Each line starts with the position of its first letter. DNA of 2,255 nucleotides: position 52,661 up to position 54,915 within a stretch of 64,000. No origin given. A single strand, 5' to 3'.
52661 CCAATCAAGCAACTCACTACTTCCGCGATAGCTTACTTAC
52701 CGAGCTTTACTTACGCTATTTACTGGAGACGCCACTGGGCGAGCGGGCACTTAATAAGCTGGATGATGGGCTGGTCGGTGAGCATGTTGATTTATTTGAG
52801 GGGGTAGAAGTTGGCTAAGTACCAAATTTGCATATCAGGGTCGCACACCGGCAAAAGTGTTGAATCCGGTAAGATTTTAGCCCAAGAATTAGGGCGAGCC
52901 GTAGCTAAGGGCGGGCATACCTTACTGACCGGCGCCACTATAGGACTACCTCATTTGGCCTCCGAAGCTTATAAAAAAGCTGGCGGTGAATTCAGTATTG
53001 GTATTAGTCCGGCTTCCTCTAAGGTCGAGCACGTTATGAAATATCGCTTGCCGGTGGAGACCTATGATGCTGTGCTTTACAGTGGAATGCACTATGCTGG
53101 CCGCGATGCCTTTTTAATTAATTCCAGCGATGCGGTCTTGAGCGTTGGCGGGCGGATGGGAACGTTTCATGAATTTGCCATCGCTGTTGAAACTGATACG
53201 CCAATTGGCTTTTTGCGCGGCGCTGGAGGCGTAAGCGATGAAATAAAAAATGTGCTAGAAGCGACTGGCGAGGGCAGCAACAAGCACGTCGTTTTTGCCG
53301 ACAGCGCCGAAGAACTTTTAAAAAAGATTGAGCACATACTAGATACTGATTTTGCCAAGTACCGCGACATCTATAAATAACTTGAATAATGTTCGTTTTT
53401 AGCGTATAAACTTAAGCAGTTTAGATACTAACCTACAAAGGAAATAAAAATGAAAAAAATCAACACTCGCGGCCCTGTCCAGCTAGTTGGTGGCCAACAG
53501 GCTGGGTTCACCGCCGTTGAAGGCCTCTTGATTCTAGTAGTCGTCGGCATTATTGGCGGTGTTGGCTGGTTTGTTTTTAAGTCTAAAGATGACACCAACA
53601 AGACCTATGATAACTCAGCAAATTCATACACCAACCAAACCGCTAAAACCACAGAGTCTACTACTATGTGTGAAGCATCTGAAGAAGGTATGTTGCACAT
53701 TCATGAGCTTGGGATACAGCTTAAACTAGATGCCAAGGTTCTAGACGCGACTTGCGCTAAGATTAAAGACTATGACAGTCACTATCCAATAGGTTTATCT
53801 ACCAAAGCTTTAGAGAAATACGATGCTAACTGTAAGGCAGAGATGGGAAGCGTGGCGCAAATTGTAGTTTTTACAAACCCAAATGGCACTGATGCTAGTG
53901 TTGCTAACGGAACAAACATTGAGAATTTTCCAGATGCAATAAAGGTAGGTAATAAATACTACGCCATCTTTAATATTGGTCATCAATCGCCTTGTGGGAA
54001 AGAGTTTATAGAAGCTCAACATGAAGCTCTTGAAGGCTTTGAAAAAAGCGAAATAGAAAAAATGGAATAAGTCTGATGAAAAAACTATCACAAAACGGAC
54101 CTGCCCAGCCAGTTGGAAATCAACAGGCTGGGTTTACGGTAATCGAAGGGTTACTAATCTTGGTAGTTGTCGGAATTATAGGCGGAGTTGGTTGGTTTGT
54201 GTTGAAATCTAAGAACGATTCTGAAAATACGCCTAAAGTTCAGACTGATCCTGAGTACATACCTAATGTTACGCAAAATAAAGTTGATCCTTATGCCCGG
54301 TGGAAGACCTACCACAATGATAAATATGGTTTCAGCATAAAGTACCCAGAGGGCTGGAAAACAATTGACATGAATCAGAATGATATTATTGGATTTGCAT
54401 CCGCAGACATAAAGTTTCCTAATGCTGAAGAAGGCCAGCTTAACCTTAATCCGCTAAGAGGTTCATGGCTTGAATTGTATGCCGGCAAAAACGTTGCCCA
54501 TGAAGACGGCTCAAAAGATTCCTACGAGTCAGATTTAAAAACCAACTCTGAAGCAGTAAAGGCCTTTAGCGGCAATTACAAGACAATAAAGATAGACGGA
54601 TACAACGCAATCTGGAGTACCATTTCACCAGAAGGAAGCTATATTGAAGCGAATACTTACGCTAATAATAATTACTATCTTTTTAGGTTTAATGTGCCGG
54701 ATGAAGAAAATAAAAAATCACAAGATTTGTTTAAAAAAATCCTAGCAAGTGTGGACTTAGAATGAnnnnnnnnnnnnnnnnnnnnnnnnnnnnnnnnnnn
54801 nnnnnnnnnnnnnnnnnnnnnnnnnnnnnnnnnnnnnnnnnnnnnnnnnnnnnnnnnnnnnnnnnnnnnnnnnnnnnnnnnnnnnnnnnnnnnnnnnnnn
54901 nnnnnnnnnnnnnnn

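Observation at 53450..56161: Tandem array of four paralogous type IV pilin-like genes sharing a near-identical N-terminal module with divergent C-terminal domains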

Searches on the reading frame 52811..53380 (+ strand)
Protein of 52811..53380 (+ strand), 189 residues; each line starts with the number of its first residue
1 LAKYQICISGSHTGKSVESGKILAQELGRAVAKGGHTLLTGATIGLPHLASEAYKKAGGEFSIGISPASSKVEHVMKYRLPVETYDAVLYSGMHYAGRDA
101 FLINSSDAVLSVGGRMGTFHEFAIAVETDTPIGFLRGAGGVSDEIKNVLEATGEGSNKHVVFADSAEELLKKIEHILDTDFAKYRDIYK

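Call 6: search_protein_families(library=pfam, proteins=[window:52811-53380:+], max_evalue=0.1)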
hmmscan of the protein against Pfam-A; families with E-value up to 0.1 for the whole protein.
window:52811-53380:+ (189 aa): 3 families
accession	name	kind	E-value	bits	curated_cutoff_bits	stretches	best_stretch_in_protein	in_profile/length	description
PF18306.6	LDcluster4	-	2.1e-29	102.6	26.3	1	3-169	1-150/151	SLOG cluster4 family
PF18171.6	LSDAT_prok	-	0.00012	21.9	25.4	1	22-154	24-171/195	SLOG in TRPM, prokaryote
PF03641.19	Lysine_decarbox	-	0.019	15.6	27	0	52-123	6-70/131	Possible lysine decarboxylase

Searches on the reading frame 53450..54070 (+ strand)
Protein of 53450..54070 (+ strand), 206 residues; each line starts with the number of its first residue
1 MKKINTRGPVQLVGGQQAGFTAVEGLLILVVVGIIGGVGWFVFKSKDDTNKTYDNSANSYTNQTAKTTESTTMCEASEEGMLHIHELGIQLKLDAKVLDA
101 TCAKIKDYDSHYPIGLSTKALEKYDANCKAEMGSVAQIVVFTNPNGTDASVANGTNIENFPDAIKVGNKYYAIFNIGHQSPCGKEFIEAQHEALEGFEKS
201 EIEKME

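Call 6: search_protein_families(library=pfam, proteins=[window:53450-54070:+], max_evalue=0.1)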
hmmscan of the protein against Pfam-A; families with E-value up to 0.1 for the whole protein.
window:53450-54070:+ (206 aa): 0 families

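Call 7: search_protein_families(library=ncbifam, proteins=[window:53450-54070:+], max_evalue=0.1)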
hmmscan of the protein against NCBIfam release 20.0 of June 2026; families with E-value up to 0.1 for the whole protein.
window:53450-54070:+ (206 aa): 7 families
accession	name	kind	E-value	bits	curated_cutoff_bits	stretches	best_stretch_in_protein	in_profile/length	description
TIGR01708.2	typeII_sec_gspH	equivalog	0.0024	17.9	80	1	17-73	1-56/169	type II secretion system minor pseudopilin GspH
TIGR04298.1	his_histam_anti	equivalog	0.025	13.8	750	1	13-59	142-184/429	histidine-histamine antiporter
NF042931.1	SAG1386_EF1546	equivalog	0.033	14.3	80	1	26-75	34-82/158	SAG1386/EF1546 family surface-associated protein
NF051431.1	Rv0361_Cterm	subfamily_domain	0.067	13.4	37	0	20-76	5-65/140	Rv0361 family membrane protein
TIGR04527.1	mycoplas_twoTM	subfamily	0.068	12.9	125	1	30-71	19-60/248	MG_279/MG_280 family protein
NF005435.1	PRK07021.1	equivalog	0.09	12.6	131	0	26-95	15-86/157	flagellar basal body-associated protein FliL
NF041252.1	outer_memb_MapA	equivalog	0.091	12.4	300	0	49-108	20-79/213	outer membrane lipoprotein MapA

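Call 30: find_homologous_proteins(query=window:53450-54070:+, max_evalue=0.01)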
Query window:53450-54070:+ (206 aa): 5 proteins with E <= 0.01 among 100 candidates.
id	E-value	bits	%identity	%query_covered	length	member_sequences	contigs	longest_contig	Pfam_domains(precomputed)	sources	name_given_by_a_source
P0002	3.4e-133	459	100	100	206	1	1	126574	-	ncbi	-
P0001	6.5e-14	70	73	25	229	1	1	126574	-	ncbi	-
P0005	2.3e-12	65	66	26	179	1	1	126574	-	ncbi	-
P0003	2.9e-8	52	64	23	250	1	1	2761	-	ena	-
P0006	2.4e-6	45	80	15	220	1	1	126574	-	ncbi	-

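Call 51: search_protein_families(library=pfam, proteins=[P0005], max_evalue=0.1)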
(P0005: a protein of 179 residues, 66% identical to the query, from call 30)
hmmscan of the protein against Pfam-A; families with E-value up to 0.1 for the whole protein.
P0005 (179 aa): 2 families
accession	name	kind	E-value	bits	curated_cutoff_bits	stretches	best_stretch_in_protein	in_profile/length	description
PF07963.17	N_methyl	-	0.0015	18.4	21.2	1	3-26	2-25/27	Prokaryotic N-terminal methylation motif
PF25446.1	SH3_ISE2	-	0.072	13.1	27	0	35-83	131-179/185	ISE2, SH3 domain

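Call 67: predict_structure(alignment_id=A8)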
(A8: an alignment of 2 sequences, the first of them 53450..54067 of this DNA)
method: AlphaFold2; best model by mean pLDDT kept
length: 206 residues; sequences in the alignment: 2
mean_pLDDT: 38.3   pTM: 0.21
mean pLDDT of the five models: 38.3, 37.5, 35.1, 32.9, 32.7
residues with pLDDT >= 90: 0; 70-90: 0; 50-70: 22; < 50: 184
segments of 3 or more residues with pLDDT < 50: 1-19, 43-206
pLDDT, mean of each block of 10 residues (from residue 1): 40 44 62 60 43 34 29 35 33 35 34 34 39 32 29 31 38 35 44 39 31
secondary structure, 60 per line:
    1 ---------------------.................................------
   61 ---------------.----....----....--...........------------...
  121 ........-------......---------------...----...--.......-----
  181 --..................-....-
elements in order: H22-54 E81-84 E89-92 H95-105 H118-128 E136-141 E164-166 E169-175 H183-200 H202-205

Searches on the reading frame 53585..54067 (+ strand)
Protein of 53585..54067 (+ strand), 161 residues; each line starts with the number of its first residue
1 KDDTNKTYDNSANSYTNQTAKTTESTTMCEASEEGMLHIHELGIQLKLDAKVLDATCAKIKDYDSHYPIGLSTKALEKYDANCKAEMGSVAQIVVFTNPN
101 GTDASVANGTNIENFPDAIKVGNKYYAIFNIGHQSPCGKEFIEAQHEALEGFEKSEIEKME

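Call 92: search_solved_structures(query=A10, max_evalue=5)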
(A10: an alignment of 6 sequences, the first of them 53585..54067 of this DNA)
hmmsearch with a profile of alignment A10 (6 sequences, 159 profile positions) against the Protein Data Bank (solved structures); distinct sequences matched with E-value up to 5: 1.
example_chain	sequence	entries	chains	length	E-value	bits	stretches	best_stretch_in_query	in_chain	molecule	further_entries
4eq7_A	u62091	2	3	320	0.11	16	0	112-148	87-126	ABC transporter, substrate binding protein (Polyamine)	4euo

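Call 93: search_protein_families(library=pfam, alignment_id=A10, max_evalue=0.1)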
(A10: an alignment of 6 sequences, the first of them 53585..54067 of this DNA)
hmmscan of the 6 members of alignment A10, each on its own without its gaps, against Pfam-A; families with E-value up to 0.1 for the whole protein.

A. member 1, window:53585-54067:+ (161 aa): 0 families

B. families by the number of members that match (of 6 scanned): 1 family
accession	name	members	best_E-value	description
PF25446.1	SH3_ISE2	1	0.063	ISE2, SH3 domain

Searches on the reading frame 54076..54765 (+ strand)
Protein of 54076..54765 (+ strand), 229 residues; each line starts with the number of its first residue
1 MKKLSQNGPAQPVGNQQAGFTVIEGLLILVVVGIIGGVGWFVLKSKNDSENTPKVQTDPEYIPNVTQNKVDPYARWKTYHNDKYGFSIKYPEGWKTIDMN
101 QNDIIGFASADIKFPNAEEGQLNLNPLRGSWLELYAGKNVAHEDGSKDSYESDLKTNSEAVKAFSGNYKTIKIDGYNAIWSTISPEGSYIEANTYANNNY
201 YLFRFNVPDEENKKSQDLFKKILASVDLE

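Call 6: search_protein_families(library=pfam, proteins=[window:54076-54765:+], max_evalue=0.1)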
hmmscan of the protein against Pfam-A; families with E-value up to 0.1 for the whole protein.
window:54076-54765:+ (229 aa): 3 families
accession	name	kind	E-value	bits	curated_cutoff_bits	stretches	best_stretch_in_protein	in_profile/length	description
PF18933.6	PsbP_2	-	9.9e-06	26.1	27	1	67-222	35-178/184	PsbP-like protein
PF01789.22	PsbP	-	0.00021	21.8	23.5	1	77-107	4-34/155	PsbP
PF07963.17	N_methyl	-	0.026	14.6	21.2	1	15-38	2-25/27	Prokaryotic N-terminal methylation motif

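Call 7: search_protein_families(library=ncbifam, proteins=[window:54076-54765:+], max_evalue=0.1)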
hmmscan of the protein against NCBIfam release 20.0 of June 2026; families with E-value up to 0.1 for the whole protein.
window:54076-54765:+ (229 aa): 4 families
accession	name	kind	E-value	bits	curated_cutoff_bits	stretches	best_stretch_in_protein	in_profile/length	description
TIGR03931.1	T7SS_Rv3446c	hypoth_equivalog_domain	0.0026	18.1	47.6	1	28-100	6-81/194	type VII secretion-associated protein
TIGR01708.2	typeII_sec_gspH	equivalog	0.0044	17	80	1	17-51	1-32/169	type II secretion system minor pseudopilin GspH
NF040946.1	PSII_PsbP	equivalog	0.0046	16.6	60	0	73-102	24-53/180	photosystem II reaction center PsbP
TIGR01710.1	typeII_sec_gspG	equivalog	0.093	12.8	88.85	0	19-62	2-45/134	type II secretion system major pseudopilin GspG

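Call 15: find_homologous_proteins(query=window:54076-54765:+)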
Query window:54076-54765:+ (229 aa): 4 proteins with E <= 0.001 among 164 candidates.
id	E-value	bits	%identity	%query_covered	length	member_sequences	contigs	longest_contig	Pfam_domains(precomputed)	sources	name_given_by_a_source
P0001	8.7e-151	518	100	100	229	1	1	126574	-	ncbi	-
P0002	9.7e-14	69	73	23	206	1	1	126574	-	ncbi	-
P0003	8.3e-12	63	40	45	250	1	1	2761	-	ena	-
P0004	1.1e-6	46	62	23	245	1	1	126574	-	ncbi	-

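Call 16: find_encoding_contigs(protein=P0001, flank=10000, max_places=4)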
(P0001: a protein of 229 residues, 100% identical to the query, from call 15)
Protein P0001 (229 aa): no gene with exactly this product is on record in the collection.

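Call 17: find_encoding_contigs(protein=P0003, flank=10000, max_places=4)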
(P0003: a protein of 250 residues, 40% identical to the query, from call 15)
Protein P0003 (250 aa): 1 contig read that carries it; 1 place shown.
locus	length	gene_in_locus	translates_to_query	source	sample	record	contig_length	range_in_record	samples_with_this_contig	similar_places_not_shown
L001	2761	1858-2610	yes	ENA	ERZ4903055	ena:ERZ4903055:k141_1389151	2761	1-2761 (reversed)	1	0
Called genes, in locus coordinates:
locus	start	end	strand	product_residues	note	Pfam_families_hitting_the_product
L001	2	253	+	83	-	?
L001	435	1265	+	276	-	PF00121:TIM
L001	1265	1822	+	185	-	-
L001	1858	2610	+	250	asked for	-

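Call 32: list_cluster_members(proteins=[P0001, P0005])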
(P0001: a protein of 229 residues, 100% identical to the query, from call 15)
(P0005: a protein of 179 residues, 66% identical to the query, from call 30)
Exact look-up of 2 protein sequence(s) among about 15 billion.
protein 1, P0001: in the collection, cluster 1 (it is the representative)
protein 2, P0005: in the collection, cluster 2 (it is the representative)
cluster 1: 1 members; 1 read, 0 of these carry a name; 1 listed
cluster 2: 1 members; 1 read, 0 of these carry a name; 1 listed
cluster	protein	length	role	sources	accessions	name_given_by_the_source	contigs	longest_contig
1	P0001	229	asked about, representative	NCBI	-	-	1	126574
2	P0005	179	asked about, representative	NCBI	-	-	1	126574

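Call 34: find_homologous_proteins(query=A4, max_evalue=0.01)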
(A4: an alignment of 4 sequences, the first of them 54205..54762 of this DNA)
Query A4 (4 sequences) (186 aa, profile of the alignment): 17 proteins with E <= 0.01 among 1109 candidates.
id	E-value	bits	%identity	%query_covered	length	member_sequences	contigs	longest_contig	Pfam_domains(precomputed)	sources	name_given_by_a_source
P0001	2.1e-74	268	100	100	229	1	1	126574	-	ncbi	-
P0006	2.2e-61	226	60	5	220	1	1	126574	-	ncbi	-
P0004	2.3e-54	203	23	16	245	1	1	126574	-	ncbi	-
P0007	1.4e-24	106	42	6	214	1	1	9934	-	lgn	-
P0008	2.9e-23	101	45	14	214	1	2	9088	-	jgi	jgi:type II secretory pathway pseudopilin PulG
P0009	9.1e-23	100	50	6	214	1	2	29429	-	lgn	-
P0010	6.0e-20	91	41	14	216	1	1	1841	-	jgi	jgi:type II secretory pathway pseudopilin PulG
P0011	6.9e-20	90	50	6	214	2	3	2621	PF18933.7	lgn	-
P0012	1.2e-18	86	42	6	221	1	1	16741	-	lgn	-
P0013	1.2e-17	83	45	15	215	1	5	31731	-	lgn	-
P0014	1.4e-17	83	42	6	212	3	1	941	-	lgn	-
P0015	4.4e-17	81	37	10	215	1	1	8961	-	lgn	-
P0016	5.0e-16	78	56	5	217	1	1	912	-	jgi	jgi:hypothetical protein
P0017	6.0e-16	78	50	6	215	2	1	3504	-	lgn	-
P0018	2.8e-15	75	46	7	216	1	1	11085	-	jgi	jgi:hypothetical protein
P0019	4.6e-14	71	-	-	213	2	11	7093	PF18933.7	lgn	-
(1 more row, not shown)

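Call 37: find_encoding_contigs(protein=P0013, flank=10000, max_places=3)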
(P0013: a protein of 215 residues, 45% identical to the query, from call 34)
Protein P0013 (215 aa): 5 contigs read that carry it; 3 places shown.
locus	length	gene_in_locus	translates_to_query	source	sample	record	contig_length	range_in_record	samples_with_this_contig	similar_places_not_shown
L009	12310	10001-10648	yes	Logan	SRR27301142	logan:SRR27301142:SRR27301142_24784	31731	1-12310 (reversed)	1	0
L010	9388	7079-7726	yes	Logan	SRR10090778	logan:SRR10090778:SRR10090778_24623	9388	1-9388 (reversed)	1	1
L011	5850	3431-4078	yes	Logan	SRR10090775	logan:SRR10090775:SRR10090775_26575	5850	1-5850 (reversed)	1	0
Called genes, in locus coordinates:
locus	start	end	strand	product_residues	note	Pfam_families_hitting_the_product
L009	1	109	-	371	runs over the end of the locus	PF01041:DegT_DnrJ_EryC1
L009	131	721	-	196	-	PF28549:NDPSase_N, PF00293:NUDIX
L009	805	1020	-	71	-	-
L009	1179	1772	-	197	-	-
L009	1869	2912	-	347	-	PF00239:Resolvase, PF07508:Recombinase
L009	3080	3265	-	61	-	-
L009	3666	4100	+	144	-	-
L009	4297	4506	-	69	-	PF13560:HTH_31, PF12844:HTH_19, PF01381:HTH_3, PF13443:HTH_26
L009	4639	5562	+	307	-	PF09521:RE_NgoPII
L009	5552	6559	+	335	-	PF00145:DNA_methylase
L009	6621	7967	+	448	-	PF13289:SIR2_2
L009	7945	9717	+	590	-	PF01935:DUF87, PF04851:ResIII (faint), PF00004:AAA (faint), PF10412:TrwB_AAD_bind (weak), PF05872:HerA_C (weak)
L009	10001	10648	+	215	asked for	-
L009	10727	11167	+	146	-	PF00383:dCMP_cyt_deam_1, PF14437:MafB19-deam, PF14439:Bd3614-deam (weak)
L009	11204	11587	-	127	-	-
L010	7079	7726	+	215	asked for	-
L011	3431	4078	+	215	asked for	-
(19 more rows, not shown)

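Call 38: find_encoding_contigs(protein=P0009, flank=10000, max_places=3)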
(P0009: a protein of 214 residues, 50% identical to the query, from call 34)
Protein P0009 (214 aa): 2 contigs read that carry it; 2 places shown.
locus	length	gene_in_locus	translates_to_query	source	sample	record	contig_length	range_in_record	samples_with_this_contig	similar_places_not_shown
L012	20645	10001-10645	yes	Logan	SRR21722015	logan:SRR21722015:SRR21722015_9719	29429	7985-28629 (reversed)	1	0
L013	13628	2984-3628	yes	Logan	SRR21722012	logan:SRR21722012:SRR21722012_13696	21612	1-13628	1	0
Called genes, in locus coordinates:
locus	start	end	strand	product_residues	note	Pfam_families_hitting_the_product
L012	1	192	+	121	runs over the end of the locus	PF01638:HxlR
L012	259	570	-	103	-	-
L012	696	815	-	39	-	-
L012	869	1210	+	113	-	PF04956:TrbC, PF18895:T4SS_pilin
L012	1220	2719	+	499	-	PF18895:T4SS_pilin, PF19590:TrbL_3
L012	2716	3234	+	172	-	-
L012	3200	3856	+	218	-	PF26593:TraC-like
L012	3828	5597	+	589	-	PF01935:DUF87, PF12846:AAA_10, PF19044:P-loop_TraG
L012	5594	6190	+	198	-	PF05257:CHAP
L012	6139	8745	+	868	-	PF26449:DUF8128, PF01935:DUF87 (weak), PF10412:TrwB_AAD_bind (faint)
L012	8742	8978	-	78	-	-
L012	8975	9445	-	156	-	PF13091:PLDc_2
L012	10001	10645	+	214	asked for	-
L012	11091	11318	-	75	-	-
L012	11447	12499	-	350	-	-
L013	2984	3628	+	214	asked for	-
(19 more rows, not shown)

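Call 51: search_protein_families(library=pfam, proteins=[P0003], max_evalue=0.1)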
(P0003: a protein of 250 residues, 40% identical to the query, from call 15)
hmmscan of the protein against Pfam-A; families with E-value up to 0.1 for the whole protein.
P0003 (250 aa): 3 families
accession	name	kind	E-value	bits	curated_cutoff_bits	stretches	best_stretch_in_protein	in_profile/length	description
PF17359.7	DUF5385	-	0.021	14.9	25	1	26-62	8-44/217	Family of unknown function (DUF5385)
PF15654.11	Tox-WTIP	-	0.03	14.9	25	1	50-103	20-72/79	Toxin with a conserved tryptophan and TIP tripeptide motif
PF04277.18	OAD_gamma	-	0.09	13.9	27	0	28-67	19-61/76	Oxaloacetate decarboxylase, gamma chain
